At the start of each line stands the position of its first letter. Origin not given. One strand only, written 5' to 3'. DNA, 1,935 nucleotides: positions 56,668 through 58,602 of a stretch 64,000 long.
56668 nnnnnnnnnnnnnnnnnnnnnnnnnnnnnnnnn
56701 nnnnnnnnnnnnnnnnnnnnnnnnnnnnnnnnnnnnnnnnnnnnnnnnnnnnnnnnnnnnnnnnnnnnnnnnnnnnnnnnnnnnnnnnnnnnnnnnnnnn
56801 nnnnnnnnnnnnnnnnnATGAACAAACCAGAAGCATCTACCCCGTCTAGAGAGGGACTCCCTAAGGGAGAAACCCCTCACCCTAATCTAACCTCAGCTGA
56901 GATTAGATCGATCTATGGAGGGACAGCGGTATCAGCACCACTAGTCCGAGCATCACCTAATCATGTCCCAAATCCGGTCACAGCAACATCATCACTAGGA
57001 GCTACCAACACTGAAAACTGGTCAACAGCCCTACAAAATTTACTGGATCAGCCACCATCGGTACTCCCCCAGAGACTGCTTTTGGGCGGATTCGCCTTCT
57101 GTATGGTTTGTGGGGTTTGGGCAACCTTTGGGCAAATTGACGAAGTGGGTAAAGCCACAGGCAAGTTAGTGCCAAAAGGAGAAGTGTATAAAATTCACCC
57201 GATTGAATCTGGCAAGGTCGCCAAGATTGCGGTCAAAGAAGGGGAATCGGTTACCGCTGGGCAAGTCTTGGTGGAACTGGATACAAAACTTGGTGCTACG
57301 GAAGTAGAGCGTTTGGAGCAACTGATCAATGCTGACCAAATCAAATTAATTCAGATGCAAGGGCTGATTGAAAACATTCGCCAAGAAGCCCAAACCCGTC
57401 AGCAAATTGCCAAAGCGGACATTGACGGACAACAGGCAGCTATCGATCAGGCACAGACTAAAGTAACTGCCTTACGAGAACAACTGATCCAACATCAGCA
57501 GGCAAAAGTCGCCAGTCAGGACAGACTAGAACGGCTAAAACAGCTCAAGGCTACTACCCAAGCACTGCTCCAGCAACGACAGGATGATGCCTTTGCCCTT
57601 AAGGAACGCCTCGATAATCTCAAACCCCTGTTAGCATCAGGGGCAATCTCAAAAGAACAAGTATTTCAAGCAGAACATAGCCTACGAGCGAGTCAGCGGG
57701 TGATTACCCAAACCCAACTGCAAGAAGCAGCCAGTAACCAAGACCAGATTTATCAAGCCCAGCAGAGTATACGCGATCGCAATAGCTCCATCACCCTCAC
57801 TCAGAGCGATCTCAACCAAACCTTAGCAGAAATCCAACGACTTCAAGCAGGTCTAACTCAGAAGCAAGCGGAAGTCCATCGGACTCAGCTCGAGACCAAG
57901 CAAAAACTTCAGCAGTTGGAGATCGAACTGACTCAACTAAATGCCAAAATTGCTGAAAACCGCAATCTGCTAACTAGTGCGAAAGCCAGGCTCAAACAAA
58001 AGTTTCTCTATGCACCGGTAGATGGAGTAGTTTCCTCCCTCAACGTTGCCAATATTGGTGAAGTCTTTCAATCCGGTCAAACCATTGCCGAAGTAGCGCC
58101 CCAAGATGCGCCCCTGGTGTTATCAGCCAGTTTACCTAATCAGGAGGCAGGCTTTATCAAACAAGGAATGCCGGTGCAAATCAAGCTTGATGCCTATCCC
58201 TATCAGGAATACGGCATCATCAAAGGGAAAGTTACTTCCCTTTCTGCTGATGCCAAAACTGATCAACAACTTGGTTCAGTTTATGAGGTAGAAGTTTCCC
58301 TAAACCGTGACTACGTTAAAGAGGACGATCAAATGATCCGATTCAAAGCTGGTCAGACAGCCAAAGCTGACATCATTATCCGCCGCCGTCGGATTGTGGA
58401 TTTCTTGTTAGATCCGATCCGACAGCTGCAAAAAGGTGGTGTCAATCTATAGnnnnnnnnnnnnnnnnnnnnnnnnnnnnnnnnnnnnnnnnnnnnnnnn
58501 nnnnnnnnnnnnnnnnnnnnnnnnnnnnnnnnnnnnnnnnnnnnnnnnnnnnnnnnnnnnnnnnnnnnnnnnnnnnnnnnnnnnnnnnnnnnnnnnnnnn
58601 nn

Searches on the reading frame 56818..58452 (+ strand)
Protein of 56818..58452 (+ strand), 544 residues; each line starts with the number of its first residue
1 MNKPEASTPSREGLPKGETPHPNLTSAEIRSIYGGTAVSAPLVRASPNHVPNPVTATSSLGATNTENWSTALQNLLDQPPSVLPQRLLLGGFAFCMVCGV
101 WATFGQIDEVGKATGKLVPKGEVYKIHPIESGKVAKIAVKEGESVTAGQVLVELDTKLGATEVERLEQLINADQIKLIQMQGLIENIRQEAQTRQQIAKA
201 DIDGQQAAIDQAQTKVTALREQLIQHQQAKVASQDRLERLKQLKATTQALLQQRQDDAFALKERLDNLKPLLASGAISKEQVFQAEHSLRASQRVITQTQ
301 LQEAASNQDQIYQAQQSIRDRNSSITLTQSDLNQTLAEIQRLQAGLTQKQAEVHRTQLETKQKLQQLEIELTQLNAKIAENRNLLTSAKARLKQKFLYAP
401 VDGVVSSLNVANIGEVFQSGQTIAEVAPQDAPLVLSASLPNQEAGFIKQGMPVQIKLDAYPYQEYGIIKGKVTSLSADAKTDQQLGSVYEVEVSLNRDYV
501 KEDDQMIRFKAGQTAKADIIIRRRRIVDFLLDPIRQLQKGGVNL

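Call 5: search_protein_families(library=ncbifam, proteins=[window:56818-58452:+], max_evalue=1)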
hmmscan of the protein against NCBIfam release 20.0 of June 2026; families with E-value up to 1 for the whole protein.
window:56818-58452:+ (544 aa): 20 families
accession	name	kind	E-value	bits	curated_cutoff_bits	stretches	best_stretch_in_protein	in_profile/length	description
TIGR01843.1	type_I_hlyD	subfamily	1.2e-75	255.1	208.65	2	328-538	207-415/422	HlyD family type I secretion periplasmic adaptor subunit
TIGR03794.1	NHLM_micro_HlyD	equivalog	1.2e-21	77.2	156.2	1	96-483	31-344/421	NHLP bacteriocin system secretion protein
TIGR01730.1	RND_mfp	subfamily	4.8e-19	68.5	94.9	2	330-496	71-228/322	efflux RND transporter periplasmic adaptor subunit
TIGR01000.1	bacteriocin_acc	subfamily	9.3e-19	67.6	258.85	1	94-509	31-430/457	bacteriocin secretion accessory protein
TIGR00998.1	8a0101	subfamily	5.8e-18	64.9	390.8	2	201-477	74-283/334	EmrA/EmrK family multidrug efflux transporter periplasmic adaptor subunit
NF007785.0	PRK10476.1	equivalog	6.8e-12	44.9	376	3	309-478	121-287/347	multidrug transporter subunit MdtN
TIGR02971.1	heterocyst_DevB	subfamily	4.6e-11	42.7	129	2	113-310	3-197/327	ABC exporter membrane fusion protein, DevB family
NF002939.0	PRK03598.1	equivalog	7.4e-10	38.5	393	2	297-476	116-281/332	secretion protein HlyD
NF045904.1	RND-peri-MexE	equivalog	8.6e-06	24.9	714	1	107-223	48-162/390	multidrug efflux RND transporter periplasmic adaptor subunit MexE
NF008854.0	PRK11892.1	equivalog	6.8e-05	21.7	454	1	129-249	14-139/464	pyruvate dehydrogenase complex E1 component subunit beta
NF045780.1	TrlF_fam_ATP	equivalog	0.00013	20.9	350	1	162-393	433-682/944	TrlF family AAA-like ATPase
NF005457.0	PRK07051.1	equivalog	0.00019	21.5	87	1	126-155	50-79/80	acetyl-CoA carboxylase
TIGR02168.1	SMC_prok_B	equivalog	0.00044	18.1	567.35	1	163-392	688-940/1181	chromosome segregation protein SMC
NF004547.1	PRK05889.1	equivalog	0.00083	19.5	75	0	131-151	47-67/71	biotin/lipoyl-binding carrier protein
TIGR02169.1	SMC_prok_A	equivalog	0.0054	14.4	729.4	1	161-394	696-929/1165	chromosome segregation protein SMC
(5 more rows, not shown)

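Call 6: search_protein_families(library=pfam, proteins=[window:56818-58452:+], max_evalue=1)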
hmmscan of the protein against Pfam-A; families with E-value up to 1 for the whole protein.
window:56818-58452:+ (544 aa): 5 families
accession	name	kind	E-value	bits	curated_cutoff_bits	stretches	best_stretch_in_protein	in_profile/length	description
PF13437.12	HlyD_3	-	6e-22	78.8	22.2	1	397-504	2-98/106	HlyD family secretion protein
PF13533.13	Biotin_lipoyl_2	-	7.5e-08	32.5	29.8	1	125-155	2-32/32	Biotin-lipoyl like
PF00364.28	Biotin_lipoyl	-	0.00022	21.4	22.1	1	130-154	49-73/73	Biotin-requiring enzyme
PF00358.26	PTS_EIIA_1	-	0.032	14.4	27.2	0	132-157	81-106/127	phosphoenolpyruvate-dependent sugar phosphotransferase system, EIIA 1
PF09851.14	SHOCT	-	0.81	10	27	0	263-280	1-18/28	Short C-terminal domain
